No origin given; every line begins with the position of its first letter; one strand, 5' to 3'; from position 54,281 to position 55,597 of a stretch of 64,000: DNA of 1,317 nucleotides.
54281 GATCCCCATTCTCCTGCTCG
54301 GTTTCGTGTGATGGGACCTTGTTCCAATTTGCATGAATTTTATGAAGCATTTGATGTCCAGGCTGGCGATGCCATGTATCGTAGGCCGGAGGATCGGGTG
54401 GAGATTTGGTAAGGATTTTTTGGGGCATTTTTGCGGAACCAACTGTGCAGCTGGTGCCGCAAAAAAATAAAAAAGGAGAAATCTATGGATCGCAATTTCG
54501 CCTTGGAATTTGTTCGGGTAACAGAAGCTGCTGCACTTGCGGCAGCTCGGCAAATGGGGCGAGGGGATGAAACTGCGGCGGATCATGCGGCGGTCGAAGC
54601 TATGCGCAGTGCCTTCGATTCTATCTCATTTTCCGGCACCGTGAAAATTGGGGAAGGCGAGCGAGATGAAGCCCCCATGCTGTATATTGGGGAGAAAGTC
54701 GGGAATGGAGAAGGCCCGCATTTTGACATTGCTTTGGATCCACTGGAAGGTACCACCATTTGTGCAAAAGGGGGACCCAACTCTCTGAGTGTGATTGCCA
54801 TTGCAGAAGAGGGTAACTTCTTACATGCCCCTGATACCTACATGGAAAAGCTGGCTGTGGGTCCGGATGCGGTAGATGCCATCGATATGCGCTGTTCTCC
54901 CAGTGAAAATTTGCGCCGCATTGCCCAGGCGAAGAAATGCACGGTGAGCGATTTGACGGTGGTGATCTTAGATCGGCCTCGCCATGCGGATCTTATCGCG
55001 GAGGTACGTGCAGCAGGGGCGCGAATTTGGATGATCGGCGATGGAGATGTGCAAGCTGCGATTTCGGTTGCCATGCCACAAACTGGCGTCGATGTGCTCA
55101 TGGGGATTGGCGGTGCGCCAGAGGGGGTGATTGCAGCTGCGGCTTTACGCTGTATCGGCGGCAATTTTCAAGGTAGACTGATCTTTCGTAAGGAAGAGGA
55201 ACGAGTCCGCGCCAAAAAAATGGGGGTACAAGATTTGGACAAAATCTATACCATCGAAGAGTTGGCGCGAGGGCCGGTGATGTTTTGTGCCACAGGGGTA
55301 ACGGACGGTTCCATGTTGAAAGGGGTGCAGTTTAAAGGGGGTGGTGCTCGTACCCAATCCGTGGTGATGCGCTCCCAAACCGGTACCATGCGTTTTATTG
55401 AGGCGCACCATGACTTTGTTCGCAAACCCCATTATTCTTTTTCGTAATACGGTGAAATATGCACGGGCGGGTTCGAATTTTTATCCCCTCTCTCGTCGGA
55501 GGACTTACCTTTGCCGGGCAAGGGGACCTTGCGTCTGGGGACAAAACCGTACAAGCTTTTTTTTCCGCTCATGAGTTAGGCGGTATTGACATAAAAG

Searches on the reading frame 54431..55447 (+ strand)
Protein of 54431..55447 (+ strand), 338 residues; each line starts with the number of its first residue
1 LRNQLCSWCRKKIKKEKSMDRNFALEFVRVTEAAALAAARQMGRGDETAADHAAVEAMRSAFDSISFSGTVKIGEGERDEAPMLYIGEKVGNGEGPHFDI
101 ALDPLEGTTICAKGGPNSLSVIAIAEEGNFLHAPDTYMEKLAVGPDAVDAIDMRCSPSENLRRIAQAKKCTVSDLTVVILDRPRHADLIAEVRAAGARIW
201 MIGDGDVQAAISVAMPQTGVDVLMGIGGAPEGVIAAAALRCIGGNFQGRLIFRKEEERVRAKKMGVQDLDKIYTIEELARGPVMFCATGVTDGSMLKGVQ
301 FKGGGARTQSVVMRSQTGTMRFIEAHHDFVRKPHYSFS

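Call 53: search_protein_families(library=pfam, proteins=[window:54431-55447:+], max_evalue=0.00001)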
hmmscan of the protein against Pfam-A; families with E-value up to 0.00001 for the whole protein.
window:54431-55447:+ (338 aa): 1 family
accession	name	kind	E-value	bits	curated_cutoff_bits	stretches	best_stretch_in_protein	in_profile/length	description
PF03320.18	FBPase_glpX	-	1.6e-143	477.7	27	1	21-327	1-307/307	Bacterial fructose-1,6-bisphosphatase, glpX-encoded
